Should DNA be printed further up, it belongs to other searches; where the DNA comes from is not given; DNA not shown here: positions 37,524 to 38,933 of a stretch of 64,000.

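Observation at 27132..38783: Atypical, split and apparently incomplete Tad/Flp-like pilus locus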

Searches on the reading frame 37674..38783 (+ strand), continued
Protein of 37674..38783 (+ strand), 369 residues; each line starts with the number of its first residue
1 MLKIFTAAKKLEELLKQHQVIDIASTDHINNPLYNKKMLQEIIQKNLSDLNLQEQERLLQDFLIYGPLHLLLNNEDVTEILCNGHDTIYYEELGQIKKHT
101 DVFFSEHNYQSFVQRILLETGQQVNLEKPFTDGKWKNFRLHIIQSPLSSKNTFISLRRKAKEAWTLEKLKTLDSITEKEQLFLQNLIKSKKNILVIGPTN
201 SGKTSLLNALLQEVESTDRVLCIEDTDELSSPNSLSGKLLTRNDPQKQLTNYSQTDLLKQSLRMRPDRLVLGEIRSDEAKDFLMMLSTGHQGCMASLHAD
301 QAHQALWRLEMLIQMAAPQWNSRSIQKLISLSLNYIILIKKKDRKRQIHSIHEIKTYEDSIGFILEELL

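Call 20: find_encoding_contigs(protein=P0001, flank=10000, max_places=3)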
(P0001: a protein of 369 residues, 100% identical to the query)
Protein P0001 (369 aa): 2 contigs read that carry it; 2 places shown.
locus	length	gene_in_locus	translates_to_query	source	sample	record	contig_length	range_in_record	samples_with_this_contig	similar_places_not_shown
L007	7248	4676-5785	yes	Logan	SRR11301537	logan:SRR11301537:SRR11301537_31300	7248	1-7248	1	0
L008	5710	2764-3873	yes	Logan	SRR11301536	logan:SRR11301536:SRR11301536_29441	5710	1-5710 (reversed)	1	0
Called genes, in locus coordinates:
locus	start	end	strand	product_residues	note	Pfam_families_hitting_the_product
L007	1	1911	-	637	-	?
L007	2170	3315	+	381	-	PF00072:Response_reg (weak), PF00512:HisKA, PF02518:HATPase_c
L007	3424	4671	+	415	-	PF00263:Secretin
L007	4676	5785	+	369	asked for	PF00437:T2SSE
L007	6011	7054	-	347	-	PF13609:Porin_4 (weak)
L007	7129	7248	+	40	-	?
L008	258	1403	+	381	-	PF00072:Response_reg (weak), PF00512:HisKA, PF02518:HATPase_c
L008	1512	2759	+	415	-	PF00263:Secretin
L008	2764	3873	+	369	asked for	PF00437:T2SSE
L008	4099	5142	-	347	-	PF13609:Porin_4 (weak)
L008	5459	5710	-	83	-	?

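Call 32: find_related_loci(query=A1, collection=genome_contigs, flank=10000)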
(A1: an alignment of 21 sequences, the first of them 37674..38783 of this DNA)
Query A1 (369 aa) in genome_contigs; peptide patterns used: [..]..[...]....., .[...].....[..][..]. (x = any residue, [..] = any of these).
600 stretches matched a pattern (row limit reached: there are more); 400 encode a relative of the query (tblastn E <= 1e-3); the best 80 are kept; 80 distinct loci.
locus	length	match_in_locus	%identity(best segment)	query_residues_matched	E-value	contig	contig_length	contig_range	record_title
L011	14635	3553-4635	47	7-368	8e-108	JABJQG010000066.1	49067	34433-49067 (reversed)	MAG: Bdellovibrionaceae bacterium isolate SI075_bin85 k141_1147787, whole genome shotgun sequence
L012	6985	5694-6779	44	1-363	1e-98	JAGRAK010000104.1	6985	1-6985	MAG: Bdellovibrionales bacterium isolate HKST-UBA16 NODE_104_length_6985_cov_2.780689, whole genome shotgun sequence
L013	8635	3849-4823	46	43-368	1e-97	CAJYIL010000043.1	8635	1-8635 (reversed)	MAG: Bdellovibrionaceae bacterium isolate maxbin_SP188_3.010 genome assembly, contig: k127_95123, whole genome shotgun s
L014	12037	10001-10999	45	37-369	1e-96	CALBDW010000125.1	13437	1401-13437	MAG TPA_asm: uncultured Bdellovibrionales bacterium isolate SRR5251193_bin.21_CONCOCT_v1.1_MAG genome assembly, contig:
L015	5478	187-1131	47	55-369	6e-96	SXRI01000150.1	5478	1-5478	MAG: Bdellovibrionales bacterium isolate F1-140-MAGs054 F1-140__c171700, whole genome shotgun sequence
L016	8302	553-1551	47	36-368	3e-95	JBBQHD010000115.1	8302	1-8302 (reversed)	MAG: Bdellovibrionales bacterium isolate Co_metawrap_923 Cmw_923_k141_3172890_length_8302_cov_8.0000, whole genome shotg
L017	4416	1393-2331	46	55-368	1e-95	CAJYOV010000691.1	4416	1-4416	MAG: Bdellovibrionaceae bacterium isolate S3C979_SP92 genome assembly, contig: S3Ck127_354525, whole genome shotgun sequ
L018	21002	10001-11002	45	35-369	1e-94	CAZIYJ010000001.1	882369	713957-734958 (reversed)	MAG TPA_asm: uncultured Bdellovibrionales bacterium isolate SRP302895_co1_154 genome assembly, contig: NODE_1_length_882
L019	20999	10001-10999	43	33-369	1e-94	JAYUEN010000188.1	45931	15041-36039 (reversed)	MAG: Bdellovibrionales bacterium isolate GFS_7509 GFS_7509_187, whole genome shotgun sequence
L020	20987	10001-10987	44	35-366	5e-94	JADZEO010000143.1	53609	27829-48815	MAG: Bdellovibrionales bacterium isolate SJ826 c_000001380168, whole genome shotgun sequence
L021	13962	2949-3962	47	35-368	7e-92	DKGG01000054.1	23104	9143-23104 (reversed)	MAG TPA_asm: Bdellovibrionaceae bacterium UBA6776 UBA6776_contig_6075, whole genome shotgun sequence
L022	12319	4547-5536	45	39-368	3e-91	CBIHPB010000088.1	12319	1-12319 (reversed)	MAG TPA_asm: uncultured Bdellovibrio sp. isolate SRR18156191_binner12_Refined_11 genome assembly, contig: ERZ27336852.10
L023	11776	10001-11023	44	23-368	3e-89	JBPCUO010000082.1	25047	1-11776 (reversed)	MAG: Bdellovibrionales bacterium isolate MAG_seacave_16 S1Ck127_13502933, whole genome shotgun sequence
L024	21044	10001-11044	41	14-368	1e-89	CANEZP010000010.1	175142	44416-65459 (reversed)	MAG: Bdellovibrionaceae bacterium isolate Jr-03apr18-63 genome assembly, contig: Jr-03apr18-C40, whole genome shotgun se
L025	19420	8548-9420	49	67-358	1e-88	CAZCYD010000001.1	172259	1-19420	MAG TPA_asm: uncultured Pseudobdellovibrionaceae bacterium isolate binchicken_co350_57 genome assembly, contig: NODE_85_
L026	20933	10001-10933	45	57-368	7e-88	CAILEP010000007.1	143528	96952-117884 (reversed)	MAG: uncultured Bdellovibrionales bacterium isolate VK3_bin-0444 genome assembly, contig: bin-0444:07/35, whole genome s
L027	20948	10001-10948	42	53-369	8e-88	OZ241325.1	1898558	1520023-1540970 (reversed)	MAG: Bdellovibrionales bacterium isolate 5873daf7-f675-449b-b565-b58649f8c905 genome assembly, chromosome: 1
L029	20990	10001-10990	43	34-369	4e-86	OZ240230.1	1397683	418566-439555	MAG: Bdellovibrionales bacterium isolate 6d663a9e-0918-430b-aa06-578e47c45a83 genome assembly, chromosome: 1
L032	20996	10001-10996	42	37-368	5e-84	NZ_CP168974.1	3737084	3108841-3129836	Bdellovibrio bacteriovorus strain s4 chromosome, complete genome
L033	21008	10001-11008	43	33-368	4e-84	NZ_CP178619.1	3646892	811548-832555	Bdellovibrio sp. HCB288 chromosome, complete genome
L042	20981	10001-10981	43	42-368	1e-81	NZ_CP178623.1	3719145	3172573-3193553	Bdellovibrio sp. HCB274 chromosome, complete genome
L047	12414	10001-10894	43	39-340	7e-76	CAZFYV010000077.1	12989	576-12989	MAG TPA_asm: uncultured Pseudobdellovibrionaceae bacterium isolate SRP135972_co2_295 genome assembly, contig: NODE_5194_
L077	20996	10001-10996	33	36-361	6e-52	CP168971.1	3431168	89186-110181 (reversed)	Bdellovibrio bacteriovorus strain Bd16 chromosome, complete genome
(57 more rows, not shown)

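Call 52: search_protein_families(library=pfam, max_evalue=0.01, proteins=[L077:5321-5962:+, L077:5959-6450:+, L077:6470-7381:+, L077:7428-8972:+, L077:9041-11254:+, L077:11261-12133:+, L077:12143-13852:+, L032:5016-7250:-, L032:1529-2248:+, L032:11757-12218:-])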
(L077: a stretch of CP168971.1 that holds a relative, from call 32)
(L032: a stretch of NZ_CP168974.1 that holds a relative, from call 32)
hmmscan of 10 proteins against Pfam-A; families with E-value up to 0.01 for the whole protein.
L077:5321-5962:+ (214 aa): 0 families

L077:5959-6450:+ (164 aa): 0 families

L077:6470-7381:+ (304 aa): 3 families
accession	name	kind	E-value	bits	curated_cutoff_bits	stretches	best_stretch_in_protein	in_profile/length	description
PF16976.10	RcpC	-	2.6e-19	69.7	28.8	1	112-236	3-114/114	Flp pilus assembly protein RcpC/CpaB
PF08666.17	SAF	-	4.3e-12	46.9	21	1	43-103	2-62/63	SAF domain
PF13144.11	ChapFlgA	-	2.2e-06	28.2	23.8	1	43-103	2-60/122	Chaperone for flagella basal body P-ring formation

L077:7428-8972:+ (515 aa): 2 families
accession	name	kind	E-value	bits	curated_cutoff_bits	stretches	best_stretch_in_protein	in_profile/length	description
PF00263.26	Secretin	-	1.4e-19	70.8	27.5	1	344-496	3-167/169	Bacterial type II and III secretion system protein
PF04972.22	BON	-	4e-07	30.6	27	1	192-238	6-54/69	BON domain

L077:9041-11254:+ (738 aa): 19 families
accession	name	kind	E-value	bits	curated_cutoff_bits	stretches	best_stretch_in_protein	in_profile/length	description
PF00437.27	T2SSE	-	2.4e-58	198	24.9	1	352-641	3-288/370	Type II/IV secretion system protein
PF01656.29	CbiA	-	5.8e-13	49.3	25.4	1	10-214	1-116/125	CobQ/CobB/MinD/ParA nucleotide binding domain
PF10609.15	ParA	-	1.1e-11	45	27.1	1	8-244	4-245/246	NUBPL iron-transfer P-loop NTPase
PF02374.21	ArsA_ATPase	-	9.3e-10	38.6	24.3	1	12-52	5-45/305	Anion-transporting ATPase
PF13614.12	AAA_31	-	1e-08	35.8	27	1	9-167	3-163/177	AAA domain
PF00142.24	Fer4_NifH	-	4.5e-08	33.3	25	1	13-245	5-245/271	4Fe-4S iron sulfur cluster binding proteins, NifH/frxC family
PF00005.33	ABC_tran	-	9.5e-06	26.7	25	1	474-590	5-80/137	ABC transporter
PF13191.12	AAA_16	-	1.1e-05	26.5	32.6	0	479-518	23-62/167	AAA ATPase domain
PF20720.3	nSTAND3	-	7.9e-05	22.8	27.2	0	482-519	19-57/155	Novel STAND NTPase 3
PF13479.12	AAA_24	-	0.00028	21.2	27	0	11-133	5-76/195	AAA domain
PF13401.12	AAA_22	-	0.00057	20.7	27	0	482-516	7-42/130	AAA domain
PF25199.1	nSTAND_NTPase5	-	0.0014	18.9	34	0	464-522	23-85/145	Novel STAND NTPase 5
PF13245.12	AAA_19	-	0.0022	18.6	25.1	0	482-510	13-41/134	AAA domain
PF07693.20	KAP_NTPase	-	0.0025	17.6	20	0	463-512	2-53/293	KAP family P-loop domain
PF13521.12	AAA_28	-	0.003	18.3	27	1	483-526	2-41/164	AAA domain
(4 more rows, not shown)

L077:11261-12133:+ (291 aa): 1 family
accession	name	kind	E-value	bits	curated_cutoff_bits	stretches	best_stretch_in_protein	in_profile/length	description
PF00482.28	T2SSF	-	2.2e-19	70.1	25.2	1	125-249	3-124/125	Type II secretion system (T2SS), protein F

L077:12143-13852:+ (570 aa): 2 families
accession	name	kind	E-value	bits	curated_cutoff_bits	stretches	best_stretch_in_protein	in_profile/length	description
PF05593.20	RHS_repeat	-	2.6e-10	40.9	22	1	465-497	1-33/38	RHS Repeat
PF20148.4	DUF6531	-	4.7e-09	36.9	24.1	1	40-101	4-64/74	Domain of unknown function (DUF6531)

L032:5016-7250:- (745 aa): 0 families

L032:1529-2248:+ (240 aa): 0 families

L032:11757-12218:- (154 aa): 0 families
